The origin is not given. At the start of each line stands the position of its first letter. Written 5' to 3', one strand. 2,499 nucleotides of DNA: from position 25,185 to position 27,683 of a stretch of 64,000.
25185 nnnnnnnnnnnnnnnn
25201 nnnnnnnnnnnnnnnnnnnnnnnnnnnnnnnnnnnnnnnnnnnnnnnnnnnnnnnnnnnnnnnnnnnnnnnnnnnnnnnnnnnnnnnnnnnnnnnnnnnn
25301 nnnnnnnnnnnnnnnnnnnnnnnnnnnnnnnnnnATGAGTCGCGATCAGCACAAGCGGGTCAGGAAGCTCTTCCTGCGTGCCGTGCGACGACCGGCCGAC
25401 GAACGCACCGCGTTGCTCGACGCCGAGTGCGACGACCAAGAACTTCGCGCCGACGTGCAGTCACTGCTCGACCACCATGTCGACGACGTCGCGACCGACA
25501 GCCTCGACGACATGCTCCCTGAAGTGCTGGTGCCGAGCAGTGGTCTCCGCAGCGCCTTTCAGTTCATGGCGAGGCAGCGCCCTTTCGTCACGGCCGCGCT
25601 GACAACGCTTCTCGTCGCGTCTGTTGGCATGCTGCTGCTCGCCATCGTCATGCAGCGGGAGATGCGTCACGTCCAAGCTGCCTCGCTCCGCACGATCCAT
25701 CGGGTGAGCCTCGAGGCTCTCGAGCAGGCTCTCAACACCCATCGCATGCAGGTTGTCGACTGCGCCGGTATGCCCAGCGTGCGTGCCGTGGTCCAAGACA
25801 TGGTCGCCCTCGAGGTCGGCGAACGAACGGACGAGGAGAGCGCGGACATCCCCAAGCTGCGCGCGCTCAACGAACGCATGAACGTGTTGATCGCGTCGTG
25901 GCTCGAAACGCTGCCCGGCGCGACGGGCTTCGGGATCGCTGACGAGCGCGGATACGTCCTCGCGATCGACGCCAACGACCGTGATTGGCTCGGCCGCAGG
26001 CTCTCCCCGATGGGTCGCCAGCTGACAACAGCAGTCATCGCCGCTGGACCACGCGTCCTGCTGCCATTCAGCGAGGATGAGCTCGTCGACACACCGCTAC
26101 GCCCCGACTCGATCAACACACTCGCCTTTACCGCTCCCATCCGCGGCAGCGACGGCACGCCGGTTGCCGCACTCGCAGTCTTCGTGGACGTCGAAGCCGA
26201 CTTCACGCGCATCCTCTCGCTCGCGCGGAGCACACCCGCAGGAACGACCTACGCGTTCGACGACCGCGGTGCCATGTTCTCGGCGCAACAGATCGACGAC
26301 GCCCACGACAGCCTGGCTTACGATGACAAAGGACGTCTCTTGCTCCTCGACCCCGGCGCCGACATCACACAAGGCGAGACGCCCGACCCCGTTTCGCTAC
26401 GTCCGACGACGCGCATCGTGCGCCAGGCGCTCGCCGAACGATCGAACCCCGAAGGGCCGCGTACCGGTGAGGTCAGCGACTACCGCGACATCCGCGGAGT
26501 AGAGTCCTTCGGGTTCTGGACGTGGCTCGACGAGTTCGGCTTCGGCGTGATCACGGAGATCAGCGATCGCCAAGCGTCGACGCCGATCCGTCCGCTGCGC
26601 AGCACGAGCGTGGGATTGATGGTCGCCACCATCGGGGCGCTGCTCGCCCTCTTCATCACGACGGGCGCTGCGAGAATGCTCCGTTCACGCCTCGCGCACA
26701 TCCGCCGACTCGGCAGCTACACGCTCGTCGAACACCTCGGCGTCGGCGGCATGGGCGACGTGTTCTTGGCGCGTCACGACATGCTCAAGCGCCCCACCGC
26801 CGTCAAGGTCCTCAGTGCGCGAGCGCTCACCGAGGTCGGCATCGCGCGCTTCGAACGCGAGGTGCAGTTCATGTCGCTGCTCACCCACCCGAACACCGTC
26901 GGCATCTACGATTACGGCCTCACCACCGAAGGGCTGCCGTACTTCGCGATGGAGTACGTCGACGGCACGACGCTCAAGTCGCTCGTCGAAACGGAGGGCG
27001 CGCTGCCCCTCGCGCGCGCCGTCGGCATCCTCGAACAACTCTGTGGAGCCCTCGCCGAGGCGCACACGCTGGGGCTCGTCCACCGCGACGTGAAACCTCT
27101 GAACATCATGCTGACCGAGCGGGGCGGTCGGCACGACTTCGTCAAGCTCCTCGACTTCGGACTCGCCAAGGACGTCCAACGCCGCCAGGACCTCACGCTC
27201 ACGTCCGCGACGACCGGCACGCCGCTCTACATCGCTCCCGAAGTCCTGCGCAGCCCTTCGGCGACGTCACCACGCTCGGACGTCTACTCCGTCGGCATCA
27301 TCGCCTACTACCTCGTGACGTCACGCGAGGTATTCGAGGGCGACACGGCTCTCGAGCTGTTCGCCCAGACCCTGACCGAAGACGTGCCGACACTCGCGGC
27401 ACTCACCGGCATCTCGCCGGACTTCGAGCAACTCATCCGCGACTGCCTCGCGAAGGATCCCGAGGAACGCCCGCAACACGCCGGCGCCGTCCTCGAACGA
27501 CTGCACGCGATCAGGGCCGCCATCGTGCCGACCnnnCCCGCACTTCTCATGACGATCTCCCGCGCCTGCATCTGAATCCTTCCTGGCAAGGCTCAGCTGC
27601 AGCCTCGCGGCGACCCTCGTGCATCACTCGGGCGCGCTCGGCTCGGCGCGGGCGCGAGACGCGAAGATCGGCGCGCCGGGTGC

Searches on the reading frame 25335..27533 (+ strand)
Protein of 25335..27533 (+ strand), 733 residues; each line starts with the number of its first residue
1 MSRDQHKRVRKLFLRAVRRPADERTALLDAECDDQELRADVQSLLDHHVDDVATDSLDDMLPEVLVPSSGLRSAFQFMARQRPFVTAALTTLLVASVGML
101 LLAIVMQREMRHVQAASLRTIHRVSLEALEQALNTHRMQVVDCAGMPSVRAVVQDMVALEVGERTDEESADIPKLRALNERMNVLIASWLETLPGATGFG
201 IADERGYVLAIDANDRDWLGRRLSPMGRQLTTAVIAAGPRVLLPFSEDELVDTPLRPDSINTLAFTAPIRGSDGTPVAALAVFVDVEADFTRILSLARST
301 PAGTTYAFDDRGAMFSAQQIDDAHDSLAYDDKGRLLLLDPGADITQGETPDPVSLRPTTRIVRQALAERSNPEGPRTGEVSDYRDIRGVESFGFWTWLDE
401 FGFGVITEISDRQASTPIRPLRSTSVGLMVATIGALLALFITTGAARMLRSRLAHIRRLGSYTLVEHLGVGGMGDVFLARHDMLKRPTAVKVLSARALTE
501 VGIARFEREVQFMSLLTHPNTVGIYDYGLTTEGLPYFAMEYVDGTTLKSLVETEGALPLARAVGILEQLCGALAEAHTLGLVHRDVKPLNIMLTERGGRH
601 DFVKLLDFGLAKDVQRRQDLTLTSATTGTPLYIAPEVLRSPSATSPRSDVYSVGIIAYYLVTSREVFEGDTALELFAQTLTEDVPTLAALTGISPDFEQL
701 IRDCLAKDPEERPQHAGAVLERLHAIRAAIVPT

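Call 18: search_protein_families(library=pfam, proteins=[window:25335-27533:+], max_evalue=0.01)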
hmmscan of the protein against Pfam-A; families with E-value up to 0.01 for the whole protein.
window:25335-27533:+ (733 aa): 5 families
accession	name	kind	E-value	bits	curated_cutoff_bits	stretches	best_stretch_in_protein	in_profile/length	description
PF00069.31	Pkinase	-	2.9e-50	171.5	31.7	1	462-715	1-254/263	Protein kinase domain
PF07714.23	PK_Tyr_Ser-Thr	-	1.6e-31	110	23.1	1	464-715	3-251/258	Protein tyrosine and serine/threonine kinase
PF17667.7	Pkinase_fungal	-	8.5e-05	21.9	24.1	1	578-652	305-378/387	Fungal protein kinase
PF03109.22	ABC1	-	0.00094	18.8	22.9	1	538-623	146-226/244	ABC1 atypical kinase-like domain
PF01636.29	APH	-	0.0011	19.2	23.2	0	577-623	166-209/239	Phosphotransferase enzyme family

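Call 19: search_protein_families(library=ncbifam, proteins=[window:25335-27533:+], max_evalue=0.01)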
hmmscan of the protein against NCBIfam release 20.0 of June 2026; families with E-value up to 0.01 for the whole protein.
window:25335-27533:+ (733 aa): 18 families
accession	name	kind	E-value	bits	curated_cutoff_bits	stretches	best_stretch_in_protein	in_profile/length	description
NF033483.0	PknB_PASTA_kin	equivalog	2.2e-74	251.5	450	1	462-726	9-268/563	Stk1 family PASTA domain-containing Ser/Thr kinase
NF047741.1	antiphage_MADS6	equivalog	1.1e-48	166.2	460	2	561-726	300-460/612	methylation-associated defense system protein kinase MAD6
TIGR03903.1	TOMM_kin_cyc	equivalog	6.5e-46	156.8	705.75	1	489-728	7-249/1267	TOMM system kinase/cyclase fusion protein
NF052427.1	StpK7MSMEG_1200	equivalog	1.6e-45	155.7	900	1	458-721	5-263/601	serine/threonine protein kinase StpK7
NF053615.1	SerThrKinAfsKStmc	equivalog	1e-29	103.8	1300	1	457-716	10-258/809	protein serine/threonine kinase AfsK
NF009651.0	PRK13184.1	equivalog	1.7e-25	89.2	839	1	460-714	2-278/932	serine/threonine-protein kinase PknD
NF033442.0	BREX_PglW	equivalog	4.9e-25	87.5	990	2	460-612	512-661/1391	BREX system serine/threonine kinase PglW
NF038150.1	lanthi_synth_IV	equivalog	3.5e-22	78.5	650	1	529-725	262-455/851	class IV lanthionine synthetase LanL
NF038151.1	lanthi_synth_III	equivalog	6e-12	44.8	575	1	497-714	261-472/833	class III lanthionine synthetase LanKC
NF058632.1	SerThrKinPrkT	equivalog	7.1e-12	45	280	1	461-599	22-156/322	serine/threonine protein kinase PrkT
NF043056.1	T4SS_LegK1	equivalog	2.3e-11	43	550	1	580-660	209-283/516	Dot/Icm T4SS effector kinase LegK1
NF011463.0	PRK14879.1-4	equivalog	1.9e-07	30.7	188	1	537-619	95-168/237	Kae1-associated kinase Bud32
TIGR03724.2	arch_bud32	equivalog_domain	2.4e-07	30.4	125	1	537-619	70-139/193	KEOPS complex kinase/ATPase Bud32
NF011460.0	PRK14879.1-1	equivalog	2.6e-05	23.5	199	1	538-621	89-167/232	Kae1-associated kinase Bud32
NF041408.1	XopAU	subfamily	0.0002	21.1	450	1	572-699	340-451/498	XopAU family type III secretion system effector serine/threonine kinase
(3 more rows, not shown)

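Call 33: find_homologous_proteins(query=window:25335-27533:+, max_evalue=1e-20)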
Query window:25335-27533:+ (733 aa): 191 proteins with E <= 1e-20 among 8000 candidates; the best 120 are listed.
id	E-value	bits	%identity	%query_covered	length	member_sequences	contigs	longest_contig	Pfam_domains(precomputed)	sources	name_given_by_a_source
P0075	0.0e+0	1606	100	100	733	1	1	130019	PF07714.24,PF00069.32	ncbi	-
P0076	4.0e-128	447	40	89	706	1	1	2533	PF07714.24,PF00069.32,PF02743.25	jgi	jgi:tRNA A-37 threonylcarbamoyl transferase component Bud32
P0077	1.0e-126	442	41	83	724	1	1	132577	PF07714.24,PF00069.32,PF02743.25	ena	-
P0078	1.6e-122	428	38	97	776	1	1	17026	PF07714.24,PF00069.32,PF02743.25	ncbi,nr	ncbi:MAG: serine/threonine protein kinase [Planctomycetia bacterium]|nr:serine/threonine protein kin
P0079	2.3e-120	421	36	100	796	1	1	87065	PF07714.24,PF00069.32,PF02743.25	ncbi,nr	ncbi:MAG: serine/threonine protein kinase [Pirellulales bacterium]|nr:serine/threonine protein kinas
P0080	1.9e-118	415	36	100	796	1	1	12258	PF07714.24,PF00069.32,PF02743.25,PF01636.30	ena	-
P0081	2.4e-118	415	36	100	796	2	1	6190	PF07714.24,PF00069.32,PF02743.25,PF01636.30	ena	-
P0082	4.6e-118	414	40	83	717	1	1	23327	PF07714.24,PF00069.32,PF02743.25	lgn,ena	-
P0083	2.1e-117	411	35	99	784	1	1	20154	PF07714.24,PF00069.32,PF02743.25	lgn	-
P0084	4.7e-112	394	43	66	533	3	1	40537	PF07714.24,PF00069.32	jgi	-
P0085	7.0e-112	393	38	84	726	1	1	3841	PF07714.24,PF00069.32,PF02743.25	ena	-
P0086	6.4e-110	387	38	85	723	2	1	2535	PF07714.24,PF00069.32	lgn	-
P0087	2.5e-109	385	45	65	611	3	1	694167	PF07714.24,PF00069.32,PF02743.25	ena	-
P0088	2.8e-109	385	45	63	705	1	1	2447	PF07714.24,PF00069.32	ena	-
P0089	6.0e-106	374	37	87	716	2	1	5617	PF07714.24,PF00069.32,PF03109.23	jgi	jgi:serine/threonine-protein kinase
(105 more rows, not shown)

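Call 45: find_encoding_contigs(protein=P0075, flank=1000, max_places=3)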
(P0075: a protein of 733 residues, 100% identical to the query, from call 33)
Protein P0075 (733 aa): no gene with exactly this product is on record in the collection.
